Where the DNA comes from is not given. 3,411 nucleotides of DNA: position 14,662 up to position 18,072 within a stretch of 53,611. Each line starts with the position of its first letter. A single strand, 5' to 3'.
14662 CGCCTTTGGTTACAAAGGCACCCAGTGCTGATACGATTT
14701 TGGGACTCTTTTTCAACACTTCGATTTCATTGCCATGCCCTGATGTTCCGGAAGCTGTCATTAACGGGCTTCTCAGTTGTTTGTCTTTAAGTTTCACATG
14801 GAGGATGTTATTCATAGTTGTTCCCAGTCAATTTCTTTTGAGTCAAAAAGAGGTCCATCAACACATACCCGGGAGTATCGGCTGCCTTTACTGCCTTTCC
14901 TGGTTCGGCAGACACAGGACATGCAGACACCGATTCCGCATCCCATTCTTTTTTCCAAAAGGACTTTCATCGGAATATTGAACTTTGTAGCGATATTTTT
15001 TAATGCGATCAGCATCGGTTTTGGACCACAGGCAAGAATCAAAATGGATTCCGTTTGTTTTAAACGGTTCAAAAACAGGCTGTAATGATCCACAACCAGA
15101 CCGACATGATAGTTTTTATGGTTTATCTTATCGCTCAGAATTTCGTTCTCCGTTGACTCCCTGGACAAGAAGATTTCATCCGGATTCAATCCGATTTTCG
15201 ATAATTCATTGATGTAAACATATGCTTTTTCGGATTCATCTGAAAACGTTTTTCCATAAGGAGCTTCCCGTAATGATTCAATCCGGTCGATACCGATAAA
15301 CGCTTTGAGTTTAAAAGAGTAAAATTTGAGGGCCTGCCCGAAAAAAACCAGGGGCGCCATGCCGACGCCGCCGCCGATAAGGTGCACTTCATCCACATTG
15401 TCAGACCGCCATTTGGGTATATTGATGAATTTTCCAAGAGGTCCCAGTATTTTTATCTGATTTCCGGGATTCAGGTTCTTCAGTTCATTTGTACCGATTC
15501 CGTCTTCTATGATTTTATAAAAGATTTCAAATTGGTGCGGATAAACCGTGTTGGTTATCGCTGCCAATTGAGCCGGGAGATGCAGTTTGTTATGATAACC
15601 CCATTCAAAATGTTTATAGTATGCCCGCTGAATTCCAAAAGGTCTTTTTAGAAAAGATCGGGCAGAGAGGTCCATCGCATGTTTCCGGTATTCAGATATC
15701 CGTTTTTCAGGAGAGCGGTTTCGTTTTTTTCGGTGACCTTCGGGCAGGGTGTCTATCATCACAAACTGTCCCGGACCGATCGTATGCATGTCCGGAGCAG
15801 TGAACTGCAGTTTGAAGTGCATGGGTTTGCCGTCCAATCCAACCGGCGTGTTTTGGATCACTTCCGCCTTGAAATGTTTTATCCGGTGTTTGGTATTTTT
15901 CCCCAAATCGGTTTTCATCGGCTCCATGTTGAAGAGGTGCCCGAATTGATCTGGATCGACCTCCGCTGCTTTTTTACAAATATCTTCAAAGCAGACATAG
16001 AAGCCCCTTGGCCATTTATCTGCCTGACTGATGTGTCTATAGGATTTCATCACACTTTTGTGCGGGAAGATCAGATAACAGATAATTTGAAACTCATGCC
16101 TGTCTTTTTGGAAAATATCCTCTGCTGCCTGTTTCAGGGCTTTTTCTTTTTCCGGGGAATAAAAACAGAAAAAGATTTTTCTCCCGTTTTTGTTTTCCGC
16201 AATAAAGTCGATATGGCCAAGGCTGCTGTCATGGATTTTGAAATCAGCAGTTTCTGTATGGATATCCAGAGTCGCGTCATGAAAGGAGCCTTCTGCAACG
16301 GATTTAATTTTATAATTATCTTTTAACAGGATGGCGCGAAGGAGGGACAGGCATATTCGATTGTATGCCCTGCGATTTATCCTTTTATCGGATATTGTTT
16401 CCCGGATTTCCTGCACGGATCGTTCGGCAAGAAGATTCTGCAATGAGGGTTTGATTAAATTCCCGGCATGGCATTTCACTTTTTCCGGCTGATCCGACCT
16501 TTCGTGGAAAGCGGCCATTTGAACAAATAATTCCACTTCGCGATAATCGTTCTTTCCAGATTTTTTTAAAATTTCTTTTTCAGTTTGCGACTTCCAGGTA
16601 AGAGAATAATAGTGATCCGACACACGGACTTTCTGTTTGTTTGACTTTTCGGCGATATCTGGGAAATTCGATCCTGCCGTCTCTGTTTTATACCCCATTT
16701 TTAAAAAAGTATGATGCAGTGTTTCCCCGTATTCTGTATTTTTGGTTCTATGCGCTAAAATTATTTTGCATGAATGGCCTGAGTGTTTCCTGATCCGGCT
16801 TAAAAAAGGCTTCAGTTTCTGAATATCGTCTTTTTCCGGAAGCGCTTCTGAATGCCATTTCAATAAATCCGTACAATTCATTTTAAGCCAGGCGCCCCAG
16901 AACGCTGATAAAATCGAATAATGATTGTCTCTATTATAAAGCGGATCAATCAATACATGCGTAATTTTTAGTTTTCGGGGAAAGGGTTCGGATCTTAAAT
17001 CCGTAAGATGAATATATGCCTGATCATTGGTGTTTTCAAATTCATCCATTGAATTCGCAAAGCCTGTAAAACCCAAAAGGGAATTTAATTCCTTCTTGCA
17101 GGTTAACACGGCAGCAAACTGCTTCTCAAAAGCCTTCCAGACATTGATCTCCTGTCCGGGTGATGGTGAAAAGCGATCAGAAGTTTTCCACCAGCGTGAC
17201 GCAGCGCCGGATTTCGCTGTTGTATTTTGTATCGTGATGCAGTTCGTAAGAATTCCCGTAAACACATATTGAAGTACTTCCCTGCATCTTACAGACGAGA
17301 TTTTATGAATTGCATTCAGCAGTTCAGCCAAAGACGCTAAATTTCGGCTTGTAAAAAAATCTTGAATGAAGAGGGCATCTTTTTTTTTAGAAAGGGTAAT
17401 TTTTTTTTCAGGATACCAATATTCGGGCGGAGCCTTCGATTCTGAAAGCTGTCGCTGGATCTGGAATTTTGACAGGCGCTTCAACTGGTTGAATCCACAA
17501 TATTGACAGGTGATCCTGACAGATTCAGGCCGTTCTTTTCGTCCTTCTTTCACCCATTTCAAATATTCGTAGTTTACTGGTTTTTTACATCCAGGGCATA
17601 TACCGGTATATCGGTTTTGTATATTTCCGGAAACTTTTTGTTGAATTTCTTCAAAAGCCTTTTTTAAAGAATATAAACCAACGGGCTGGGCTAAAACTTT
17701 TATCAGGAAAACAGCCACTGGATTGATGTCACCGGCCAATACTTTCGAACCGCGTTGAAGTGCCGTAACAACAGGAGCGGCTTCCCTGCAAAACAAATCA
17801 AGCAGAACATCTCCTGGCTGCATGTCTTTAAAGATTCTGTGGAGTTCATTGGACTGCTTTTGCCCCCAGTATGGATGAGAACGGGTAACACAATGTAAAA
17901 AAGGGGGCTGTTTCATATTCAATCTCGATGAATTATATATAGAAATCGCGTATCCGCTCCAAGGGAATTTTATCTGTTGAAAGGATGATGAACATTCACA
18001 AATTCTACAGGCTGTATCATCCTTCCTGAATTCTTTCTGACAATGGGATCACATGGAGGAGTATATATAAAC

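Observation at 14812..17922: Giant PyrK: a methylase-like Zn-ribbon module and an unknown middle region fused in-frame to the DHODH-1B electron-transfer subunit and coupled to pyrD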

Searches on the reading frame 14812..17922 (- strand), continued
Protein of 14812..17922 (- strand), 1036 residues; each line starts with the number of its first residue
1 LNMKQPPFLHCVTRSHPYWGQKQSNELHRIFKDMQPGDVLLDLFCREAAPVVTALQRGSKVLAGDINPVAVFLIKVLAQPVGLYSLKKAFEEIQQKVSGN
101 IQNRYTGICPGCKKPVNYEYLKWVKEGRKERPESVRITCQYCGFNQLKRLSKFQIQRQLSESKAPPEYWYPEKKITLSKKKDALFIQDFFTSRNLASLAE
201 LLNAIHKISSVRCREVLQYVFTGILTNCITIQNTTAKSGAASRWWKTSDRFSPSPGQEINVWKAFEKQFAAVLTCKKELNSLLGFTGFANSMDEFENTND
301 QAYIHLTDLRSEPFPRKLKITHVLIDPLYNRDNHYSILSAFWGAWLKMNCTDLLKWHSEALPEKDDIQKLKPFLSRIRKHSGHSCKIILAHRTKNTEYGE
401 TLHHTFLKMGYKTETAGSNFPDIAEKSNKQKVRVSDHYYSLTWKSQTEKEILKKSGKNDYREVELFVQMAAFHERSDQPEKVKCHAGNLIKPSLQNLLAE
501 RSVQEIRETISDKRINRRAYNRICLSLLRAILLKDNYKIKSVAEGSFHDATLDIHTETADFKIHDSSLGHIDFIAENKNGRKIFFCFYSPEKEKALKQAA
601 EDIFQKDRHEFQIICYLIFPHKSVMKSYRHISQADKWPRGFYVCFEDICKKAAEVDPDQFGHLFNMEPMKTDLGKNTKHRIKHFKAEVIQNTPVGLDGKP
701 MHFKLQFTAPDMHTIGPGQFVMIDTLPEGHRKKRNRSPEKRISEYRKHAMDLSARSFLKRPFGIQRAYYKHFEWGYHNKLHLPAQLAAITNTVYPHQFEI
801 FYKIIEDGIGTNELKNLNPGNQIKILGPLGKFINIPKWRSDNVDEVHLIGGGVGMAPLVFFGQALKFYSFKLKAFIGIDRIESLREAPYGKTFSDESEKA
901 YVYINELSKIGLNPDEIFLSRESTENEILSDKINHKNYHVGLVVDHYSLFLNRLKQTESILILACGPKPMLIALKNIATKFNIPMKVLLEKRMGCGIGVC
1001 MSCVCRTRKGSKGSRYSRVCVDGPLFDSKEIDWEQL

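Call 52: fold_search(model_id=the predicted structure, library=viral)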
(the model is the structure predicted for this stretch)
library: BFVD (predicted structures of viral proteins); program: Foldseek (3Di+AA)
matches with E <= 10: 619; with E <= 0.001: 4
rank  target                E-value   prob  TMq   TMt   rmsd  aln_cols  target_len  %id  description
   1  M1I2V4                2.7e-06  1.00  0.20  0.55   9.7       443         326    9  (no name in the UniProt tables at hand)
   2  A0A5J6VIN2            6.8e-06  1.00  0.22  0.32   8.6       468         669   13  site-specific DNA-methyltransferase (adenine-specific) [Megaviridae environmental sample]
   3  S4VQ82                4.6e-05  1.00  0.21  0.40  16.0       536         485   10  site-specific DNA-methyltransferase (cytosine-N(4)-specific) [Pandoravirus dulcis]
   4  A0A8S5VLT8            1.5e-04  1.00  0.18  0.51  10.1       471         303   10  (no name in the UniProt tables at hand)
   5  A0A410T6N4            2.8e-03  1.00  0.17  0.52   8.9       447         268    8  (no name in the UniProt tables at hand)
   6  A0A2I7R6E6            3.6e-03  1.00  0.18  0.51   8.6       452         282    9  (no name in the UniProt tables at hand)
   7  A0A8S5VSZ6            4.0e-03  0.95  0.11  0.14  15.9       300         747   13  (no name in the UniProt tables at hand)
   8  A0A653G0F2            9.0e-03  0.99  0.16  0.49   8.5       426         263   11  (no name in the UniProt tables at hand)
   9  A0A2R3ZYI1            1.4e-02  0.90  0.14  0.38  16.3       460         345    9  (no name in the UniProt tables at hand)
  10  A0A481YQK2            1.6e-02  0.35  0.10  0.21  20.7       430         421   10  site-specific DNA-methyltransferase (cytosine-N(4)-specific) [Pithovirus LCDPAC02]
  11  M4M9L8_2              1.8e-02  0.13  0.08  0.08  25.4       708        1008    9  (no name in the UniProt tables at hand)
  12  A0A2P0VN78            2.4e-02  0.11  0.09  0.13  29.0       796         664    8  Putative methyltransferase [Tetraselmis virus 1]
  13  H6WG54                2.7e-02  0.98  0.17  0.52   8.6       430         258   10  site-specific DNA-methyltransferase (adenine-specific) [Cyanophage S-TIM5]
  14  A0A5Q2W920            2.8e-02  0.97  0.12  0.26   8.6       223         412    9  (no name in the UniProt tables at hand)
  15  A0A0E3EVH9            3.0e-02  0.93  0.17  0.47  10.0       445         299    9  site-specific DNA-methyltransferase (adenine-specific) [Synechococcus phage ACG-2014f]
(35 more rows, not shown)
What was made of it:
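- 16588..17922 (-): Module 1, residues 1-445: Zn-ribbon N6A/N4C DNA-methyltransferase fold of R-M/BREX-PglX ancestry; here a pseudo-methyltransferase. Foldseek hits to viral DNA MTases (call 52).
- On N6-adenine/N4-cytosine DNA amino-methyltransferases (R-M / PglX type): Foldseek hits to viral DNA MTases at E 7e-6 to 5e-5 (call 52).
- Fold matches to viral DNA MTases (call 52).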

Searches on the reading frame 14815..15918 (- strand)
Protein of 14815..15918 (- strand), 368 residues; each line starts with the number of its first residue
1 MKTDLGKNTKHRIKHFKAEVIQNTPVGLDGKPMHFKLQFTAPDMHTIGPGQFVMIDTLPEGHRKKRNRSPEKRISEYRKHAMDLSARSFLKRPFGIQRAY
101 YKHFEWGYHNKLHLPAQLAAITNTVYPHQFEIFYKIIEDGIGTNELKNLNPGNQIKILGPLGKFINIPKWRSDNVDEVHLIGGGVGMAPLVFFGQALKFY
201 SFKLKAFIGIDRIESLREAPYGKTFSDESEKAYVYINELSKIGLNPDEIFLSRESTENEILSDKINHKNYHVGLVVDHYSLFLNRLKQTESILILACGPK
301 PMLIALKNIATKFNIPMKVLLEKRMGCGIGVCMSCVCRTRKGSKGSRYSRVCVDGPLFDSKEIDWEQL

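Call 15: find_homologous_proteins(query=window:14815-15918:-, max_evalue=1e-10)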
Query window:14815-15918:- (368 aa): 599 proteins with E <= 1e-10 among 2636 candidates; the best 120 are listed.
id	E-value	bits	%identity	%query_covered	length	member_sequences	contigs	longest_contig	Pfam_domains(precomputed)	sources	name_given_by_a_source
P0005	1.8e-209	713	82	100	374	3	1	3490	PF10418.15,PF00970.31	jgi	jgi:dihydroorotate dehydrogenase electron transfer subunit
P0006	4.0e-181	620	85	86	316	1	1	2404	PF10418.15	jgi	-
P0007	5.3e-133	462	58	98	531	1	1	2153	PF10418.15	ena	-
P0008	1.4e-129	450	54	100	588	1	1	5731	PF10418.15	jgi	-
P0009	1.1e-128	447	55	99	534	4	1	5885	PF10418.15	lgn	-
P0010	5.2e-128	445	54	99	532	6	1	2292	PF10418.15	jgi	jgi:dihydroorotate dehydrogenase electron transfer subunit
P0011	2.7e-127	443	54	99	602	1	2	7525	PF10418.15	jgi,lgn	jgi:dihydroorotate dehydrogenase electron transfer subunit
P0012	2.5e-126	440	53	100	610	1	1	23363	PF10418.15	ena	-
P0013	5.2e-126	439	55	99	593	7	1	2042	PF10418.15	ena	-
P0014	6.0e-126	438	54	100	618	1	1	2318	PF10418.15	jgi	-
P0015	1.3e-125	437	54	100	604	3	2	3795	PF10418.15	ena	-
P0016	1.8e-125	437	54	100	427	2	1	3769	PF10418.15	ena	-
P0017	3.9e-125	436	55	98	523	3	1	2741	PF10418.15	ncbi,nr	ncbi:MAG: hypothetical protein JJV89_02355 [Desulfosarcina sp.]|nr:hypothetical protein [Desulfobact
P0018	4.9e-125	435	52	100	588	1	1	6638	PF10418.15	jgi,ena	-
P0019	7.8e-125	435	55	98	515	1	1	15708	PF10418.15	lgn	-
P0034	4.4e-99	350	45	98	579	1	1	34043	PF10418.15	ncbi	-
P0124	2.0e-73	266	39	97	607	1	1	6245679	PF10418.15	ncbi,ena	-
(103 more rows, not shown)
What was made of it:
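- One database protein (P0005, 374 aa) starts at the equivalent Met (call 15).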

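Call 17: find_encoding_contigs(protein=P0005, flank=5000, max_places=3)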
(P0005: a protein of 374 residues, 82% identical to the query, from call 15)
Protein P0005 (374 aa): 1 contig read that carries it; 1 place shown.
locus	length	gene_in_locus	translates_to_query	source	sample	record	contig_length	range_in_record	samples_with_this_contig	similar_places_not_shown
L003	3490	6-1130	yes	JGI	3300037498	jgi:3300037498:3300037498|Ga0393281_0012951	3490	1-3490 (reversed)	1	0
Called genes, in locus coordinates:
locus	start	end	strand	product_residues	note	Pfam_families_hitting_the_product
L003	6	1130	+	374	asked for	PF00970:FAD_binding_6 (faint), PF10418:DHODB_Fe-S_bind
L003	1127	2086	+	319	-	PF01180:DHO_dh, PF01207:Dus (faint)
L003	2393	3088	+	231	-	PF01590:GAF, PF13185:GAF_2, PF13492:GAF_3, PF03861:ANTAR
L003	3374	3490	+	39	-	?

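Call 21: find_encoding_contigs(protein=P0012, flank=6000, max_places=2)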
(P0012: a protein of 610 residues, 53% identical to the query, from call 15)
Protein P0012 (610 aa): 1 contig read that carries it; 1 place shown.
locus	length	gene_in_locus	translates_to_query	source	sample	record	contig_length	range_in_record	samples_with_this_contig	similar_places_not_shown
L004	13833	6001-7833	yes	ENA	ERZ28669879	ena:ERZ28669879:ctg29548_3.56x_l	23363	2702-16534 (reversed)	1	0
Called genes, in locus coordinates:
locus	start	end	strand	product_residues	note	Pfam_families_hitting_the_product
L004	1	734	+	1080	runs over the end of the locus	PF13643:DUF4145 (faint), PF04313:HSDR_N (faint), PF04851:ResIII, PF00270:DEAD, PF18766:SWI2_SNF2, PF00271:Helicase_C (weak), PF08463:EcoEI_R_C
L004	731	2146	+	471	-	PF12161:HsdM_N, PF02384:N6_Mtase, PF01170:UPF0020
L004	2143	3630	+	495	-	PF01420:Methylase_S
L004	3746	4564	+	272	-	-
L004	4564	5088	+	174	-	-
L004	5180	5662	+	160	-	-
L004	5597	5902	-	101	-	-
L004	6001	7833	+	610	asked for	PF10418:DHODB_Fe-S_bind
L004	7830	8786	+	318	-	PF01180:DHO_dh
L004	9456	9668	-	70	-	-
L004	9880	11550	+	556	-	PF13187:Fer4_9 (faint), PF13183:Fer4_8, PF13237:Fer4_10 (faint), PF13534:Fer4_17, PF02754:CCG (faint)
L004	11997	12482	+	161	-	-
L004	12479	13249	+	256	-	PF13187:Fer4_9 (weak), PF13247:Fer4_11, PF12838:Fer4_7, PF00037:Fer4 (weak), PF12837:Fer4_6 (weak), PF13237:Fer4_10 (weak), PF13247:Fer4_11 (weak)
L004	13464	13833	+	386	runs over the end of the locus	PF03916:NrfD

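Call 22: find_encoding_contigs(protein=P0124, flank=6000, max_places=2)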
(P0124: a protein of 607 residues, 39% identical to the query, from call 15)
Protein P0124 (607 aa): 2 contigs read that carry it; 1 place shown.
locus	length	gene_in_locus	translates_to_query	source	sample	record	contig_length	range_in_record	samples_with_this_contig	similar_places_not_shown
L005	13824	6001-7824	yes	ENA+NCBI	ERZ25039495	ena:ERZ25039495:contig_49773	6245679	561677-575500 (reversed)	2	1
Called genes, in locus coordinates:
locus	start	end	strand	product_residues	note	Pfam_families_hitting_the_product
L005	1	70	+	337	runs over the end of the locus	PF07730:HisKA_3, PF02518:HATPase_c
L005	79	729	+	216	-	PF00072:Response_reg, PF00196:GerE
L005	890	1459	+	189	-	PF04542:Sigma70_r2, PF04545:Sigma70_r4 (faint), PF08281:Sigma70_r4_2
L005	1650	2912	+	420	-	-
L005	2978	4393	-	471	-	PF00375:SDF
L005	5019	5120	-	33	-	-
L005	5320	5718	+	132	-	PF01381:HTH_3, PF12844:HTH_19, PF13560:HTH_31 (weak)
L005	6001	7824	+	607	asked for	PF10418:DHODB_Fe-S_bind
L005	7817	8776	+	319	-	PF01180:DHO_dh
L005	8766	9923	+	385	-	PF07470:Glyco_hydro_88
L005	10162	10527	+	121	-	-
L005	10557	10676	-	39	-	-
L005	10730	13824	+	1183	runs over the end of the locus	-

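Call 23: find_encoding_contigs(protein=P0034, flank=6000, max_places=2)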
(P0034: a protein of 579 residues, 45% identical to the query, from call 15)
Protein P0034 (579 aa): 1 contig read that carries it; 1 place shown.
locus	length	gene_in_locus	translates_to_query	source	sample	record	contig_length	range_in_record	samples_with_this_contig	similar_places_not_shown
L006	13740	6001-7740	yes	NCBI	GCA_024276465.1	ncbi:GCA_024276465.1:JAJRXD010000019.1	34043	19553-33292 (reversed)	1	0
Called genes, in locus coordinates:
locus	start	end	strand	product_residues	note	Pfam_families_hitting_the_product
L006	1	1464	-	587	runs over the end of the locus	PF05524:PEP-utilisers_N, PF00391:PEP-utilizers, PF02896:PEP-utilizers_C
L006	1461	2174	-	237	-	PF00590:TP_methylase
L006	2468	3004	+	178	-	PF01661:Macro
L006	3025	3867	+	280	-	PF01592:NifU_N, PF04324:Fer2_BFD, PF01106:NifU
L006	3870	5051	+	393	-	PF00155:Aminotran_1_2, PF00266:Aminotran_5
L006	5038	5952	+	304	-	PF25087:GMPPB_C (faint), PF00132:Hexapep (faint)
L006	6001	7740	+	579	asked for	PF10418:DHODB_Fe-S_bind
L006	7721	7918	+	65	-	PF01180:DHO_dh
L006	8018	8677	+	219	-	PF01180:DHO_dh, PF01207:Dus (faint)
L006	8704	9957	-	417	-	PF01839:FG-GAP (faint), PF13517:FG-GAP_3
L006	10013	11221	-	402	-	PF28597:T2SSF_N, PF00482:T2SSF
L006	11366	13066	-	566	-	PF05157:MshEN, PF00437:T2SSE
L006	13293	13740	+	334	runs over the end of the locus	PF03706:LPG_synthase_TM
